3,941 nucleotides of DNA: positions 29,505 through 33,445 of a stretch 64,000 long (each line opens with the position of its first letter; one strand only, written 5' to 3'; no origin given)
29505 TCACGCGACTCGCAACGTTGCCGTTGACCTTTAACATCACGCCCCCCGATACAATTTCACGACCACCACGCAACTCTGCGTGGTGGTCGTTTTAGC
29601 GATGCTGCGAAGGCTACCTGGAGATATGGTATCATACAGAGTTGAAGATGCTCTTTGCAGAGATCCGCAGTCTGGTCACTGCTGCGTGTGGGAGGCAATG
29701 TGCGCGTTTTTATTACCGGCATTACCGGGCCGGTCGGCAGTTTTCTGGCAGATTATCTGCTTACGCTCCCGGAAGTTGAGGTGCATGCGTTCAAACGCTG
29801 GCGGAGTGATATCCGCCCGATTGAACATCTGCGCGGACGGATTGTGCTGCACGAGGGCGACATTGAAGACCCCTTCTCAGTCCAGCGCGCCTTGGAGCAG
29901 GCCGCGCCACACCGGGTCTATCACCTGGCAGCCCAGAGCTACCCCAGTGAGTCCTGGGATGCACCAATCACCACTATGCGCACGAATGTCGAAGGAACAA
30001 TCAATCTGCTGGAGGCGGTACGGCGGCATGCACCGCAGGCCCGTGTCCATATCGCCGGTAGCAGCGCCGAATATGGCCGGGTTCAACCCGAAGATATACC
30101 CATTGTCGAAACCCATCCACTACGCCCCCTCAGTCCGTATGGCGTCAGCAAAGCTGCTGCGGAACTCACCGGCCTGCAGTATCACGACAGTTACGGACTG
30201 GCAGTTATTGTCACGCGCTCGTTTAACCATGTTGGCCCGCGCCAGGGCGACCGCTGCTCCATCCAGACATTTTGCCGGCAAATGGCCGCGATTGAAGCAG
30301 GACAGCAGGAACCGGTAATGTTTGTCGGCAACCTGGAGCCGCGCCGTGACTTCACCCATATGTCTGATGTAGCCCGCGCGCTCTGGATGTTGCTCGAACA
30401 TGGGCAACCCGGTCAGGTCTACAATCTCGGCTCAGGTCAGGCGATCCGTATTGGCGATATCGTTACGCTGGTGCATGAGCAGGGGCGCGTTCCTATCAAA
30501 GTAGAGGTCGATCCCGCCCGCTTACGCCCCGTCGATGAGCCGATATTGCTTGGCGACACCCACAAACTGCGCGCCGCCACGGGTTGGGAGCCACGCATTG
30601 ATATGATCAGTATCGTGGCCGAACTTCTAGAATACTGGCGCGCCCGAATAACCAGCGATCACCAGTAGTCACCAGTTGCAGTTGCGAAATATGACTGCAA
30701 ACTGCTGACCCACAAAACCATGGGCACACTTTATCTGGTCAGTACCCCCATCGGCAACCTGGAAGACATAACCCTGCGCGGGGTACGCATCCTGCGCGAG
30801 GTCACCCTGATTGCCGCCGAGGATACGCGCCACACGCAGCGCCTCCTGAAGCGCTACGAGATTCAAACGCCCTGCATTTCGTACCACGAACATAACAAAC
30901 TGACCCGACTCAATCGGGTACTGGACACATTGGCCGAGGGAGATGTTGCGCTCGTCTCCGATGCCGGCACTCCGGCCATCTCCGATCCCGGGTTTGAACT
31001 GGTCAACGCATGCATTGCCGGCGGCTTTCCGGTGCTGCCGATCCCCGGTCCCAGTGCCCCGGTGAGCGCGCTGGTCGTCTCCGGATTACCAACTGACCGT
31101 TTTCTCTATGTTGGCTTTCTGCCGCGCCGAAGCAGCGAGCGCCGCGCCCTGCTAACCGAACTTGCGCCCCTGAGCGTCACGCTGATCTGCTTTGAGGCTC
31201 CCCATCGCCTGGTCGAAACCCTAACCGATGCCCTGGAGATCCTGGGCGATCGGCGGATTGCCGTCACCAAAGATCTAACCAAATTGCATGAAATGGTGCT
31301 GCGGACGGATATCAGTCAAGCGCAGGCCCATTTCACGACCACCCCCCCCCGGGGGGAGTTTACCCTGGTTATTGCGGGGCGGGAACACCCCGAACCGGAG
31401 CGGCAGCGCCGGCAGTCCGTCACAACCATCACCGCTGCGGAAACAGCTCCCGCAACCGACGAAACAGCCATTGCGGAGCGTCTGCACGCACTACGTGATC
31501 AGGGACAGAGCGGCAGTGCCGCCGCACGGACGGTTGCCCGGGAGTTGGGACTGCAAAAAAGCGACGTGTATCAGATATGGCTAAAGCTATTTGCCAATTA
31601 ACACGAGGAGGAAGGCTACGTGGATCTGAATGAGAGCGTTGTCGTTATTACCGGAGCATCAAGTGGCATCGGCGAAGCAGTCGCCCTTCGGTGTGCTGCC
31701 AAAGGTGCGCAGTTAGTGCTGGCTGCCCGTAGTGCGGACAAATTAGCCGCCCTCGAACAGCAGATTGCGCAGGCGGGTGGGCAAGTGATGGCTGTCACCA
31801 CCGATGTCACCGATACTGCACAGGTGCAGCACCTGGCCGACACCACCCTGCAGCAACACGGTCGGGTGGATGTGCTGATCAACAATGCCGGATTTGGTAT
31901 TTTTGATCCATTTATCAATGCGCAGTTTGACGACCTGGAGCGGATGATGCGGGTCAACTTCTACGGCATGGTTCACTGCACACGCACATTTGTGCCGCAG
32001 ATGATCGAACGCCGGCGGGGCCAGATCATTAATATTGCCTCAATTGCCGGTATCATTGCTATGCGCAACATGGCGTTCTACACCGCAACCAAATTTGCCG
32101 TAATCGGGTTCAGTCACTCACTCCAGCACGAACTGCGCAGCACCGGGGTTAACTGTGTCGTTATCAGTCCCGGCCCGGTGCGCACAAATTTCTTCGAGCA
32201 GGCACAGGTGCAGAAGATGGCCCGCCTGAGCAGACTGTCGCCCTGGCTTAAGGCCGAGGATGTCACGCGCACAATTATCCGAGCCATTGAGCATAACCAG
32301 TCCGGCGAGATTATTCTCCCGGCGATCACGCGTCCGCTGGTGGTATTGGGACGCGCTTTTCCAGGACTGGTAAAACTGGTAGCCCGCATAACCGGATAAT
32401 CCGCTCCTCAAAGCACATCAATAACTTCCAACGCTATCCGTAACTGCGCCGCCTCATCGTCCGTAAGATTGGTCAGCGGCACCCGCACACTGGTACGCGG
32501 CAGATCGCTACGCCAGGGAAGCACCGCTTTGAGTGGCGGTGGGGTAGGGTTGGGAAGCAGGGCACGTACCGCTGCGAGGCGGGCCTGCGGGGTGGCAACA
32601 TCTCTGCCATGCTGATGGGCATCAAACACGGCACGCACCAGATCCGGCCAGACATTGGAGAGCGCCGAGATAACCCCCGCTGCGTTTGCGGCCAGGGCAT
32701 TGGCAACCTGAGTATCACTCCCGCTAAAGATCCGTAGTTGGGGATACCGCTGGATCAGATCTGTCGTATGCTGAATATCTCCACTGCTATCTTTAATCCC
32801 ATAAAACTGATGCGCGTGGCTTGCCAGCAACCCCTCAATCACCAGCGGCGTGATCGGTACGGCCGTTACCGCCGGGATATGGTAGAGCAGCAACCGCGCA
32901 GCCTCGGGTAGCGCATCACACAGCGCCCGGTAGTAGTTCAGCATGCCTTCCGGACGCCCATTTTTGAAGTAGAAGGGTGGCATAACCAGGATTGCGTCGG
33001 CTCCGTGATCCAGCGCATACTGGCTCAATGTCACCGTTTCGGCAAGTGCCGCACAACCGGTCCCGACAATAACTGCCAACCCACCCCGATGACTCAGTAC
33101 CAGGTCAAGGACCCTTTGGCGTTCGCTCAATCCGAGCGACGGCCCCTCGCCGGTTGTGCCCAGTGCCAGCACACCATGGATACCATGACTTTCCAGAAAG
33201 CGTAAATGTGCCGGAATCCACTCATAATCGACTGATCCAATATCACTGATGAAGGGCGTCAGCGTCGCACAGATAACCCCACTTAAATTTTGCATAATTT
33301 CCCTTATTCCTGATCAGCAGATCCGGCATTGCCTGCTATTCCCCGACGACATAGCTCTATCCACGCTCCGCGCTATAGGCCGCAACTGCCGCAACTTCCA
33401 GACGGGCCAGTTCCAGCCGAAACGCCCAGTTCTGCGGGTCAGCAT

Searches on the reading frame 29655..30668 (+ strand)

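Call 52: search_protein_families(library=pfam, max_evalue=0.00001, proteins=[window:29655-30668:+])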
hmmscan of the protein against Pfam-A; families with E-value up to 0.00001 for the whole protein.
window:29655-30668:+ (337 aa): 6 families
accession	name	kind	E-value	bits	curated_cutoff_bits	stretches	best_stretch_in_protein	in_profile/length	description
PF16363.11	GDP_Man_Dehyd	-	1.3e-80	271.8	27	1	19-323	1-331/332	GDP-mannose 4,6 dehydratase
PF01370.27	Epimerase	-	1.7e-58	198.3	20.9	1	18-259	1-240/240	NAD dependent epimerase/dehydratase family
PF02719.21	Polysacc_synt_2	-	5.4e-09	36.1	20.2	1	18-133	1-126/293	Polysaccharide biosynthesis protein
PF04321.23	RmlD_sub_bind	-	4.7e-08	32.9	27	1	17-172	2-135/287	RmlD substrate binding domain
PF07993.18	NAD_binding_4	-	7.1e-06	25.8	20.1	0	20-191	1-206/258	Male sterility protein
PF01073.25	3Beta_HSD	-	7.6e-06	25.6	22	0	20-170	2-154/280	3-beta hydroxysteroid dehydrogenase/isomerase family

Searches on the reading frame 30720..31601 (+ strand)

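Call 52: search_protein_families(library=pfam, max_evalue=0.00001, proteins=[window:30720-31601:+])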
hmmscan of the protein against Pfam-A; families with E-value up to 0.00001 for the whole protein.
window:30720-31601:+ (293 aa): 1 family
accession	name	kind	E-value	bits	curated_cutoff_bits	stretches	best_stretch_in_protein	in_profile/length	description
PF00590.25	TP_methylase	-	1.1e-28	101.1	27.8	1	3-201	1-211/212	Tetrapyrrole (Corrin/Porphyrin) Methylases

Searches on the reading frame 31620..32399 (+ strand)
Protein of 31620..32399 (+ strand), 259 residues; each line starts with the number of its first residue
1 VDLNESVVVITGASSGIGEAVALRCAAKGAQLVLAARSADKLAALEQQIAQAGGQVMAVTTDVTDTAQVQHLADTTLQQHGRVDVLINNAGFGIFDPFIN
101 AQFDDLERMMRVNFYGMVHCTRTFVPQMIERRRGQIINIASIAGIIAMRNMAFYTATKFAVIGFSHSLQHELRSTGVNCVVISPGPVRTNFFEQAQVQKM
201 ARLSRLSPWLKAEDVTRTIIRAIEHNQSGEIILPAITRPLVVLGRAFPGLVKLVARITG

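Call 52: search_protein_families(library=pfam, max_evalue=0.00001, proteins=[window:31620-32399:+])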
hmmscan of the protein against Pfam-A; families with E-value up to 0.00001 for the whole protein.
window:31620-32399:+ (259 aa): 3 families
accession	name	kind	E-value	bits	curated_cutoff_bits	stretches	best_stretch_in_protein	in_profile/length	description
PF00106.31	adh_short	-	1.1e-60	204.9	26.6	1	7-195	2-190/195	short chain dehydrogenase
PF13561.12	adh_short_C2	-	9.7e-44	150.1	27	1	12-215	1-209/236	Enoyl-(Acyl carrier protein) reductase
PF08659.16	KR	-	9.1e-18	65.2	22.6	1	7-188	2-179/180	KR domain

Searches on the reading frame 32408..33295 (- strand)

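Call 52: search_protein_families(library=pfam, max_evalue=0.00001, proteins=[window:32408-33295:-])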
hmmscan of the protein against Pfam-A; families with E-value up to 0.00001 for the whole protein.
window:32408-33295:- (295 aa): 1 family
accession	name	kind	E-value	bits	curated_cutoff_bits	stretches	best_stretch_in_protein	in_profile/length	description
PF00701.28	DHDPS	-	4.1e-47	160.7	22.1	1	4-290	2-287/289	Dihydrodipicolinate synthetase family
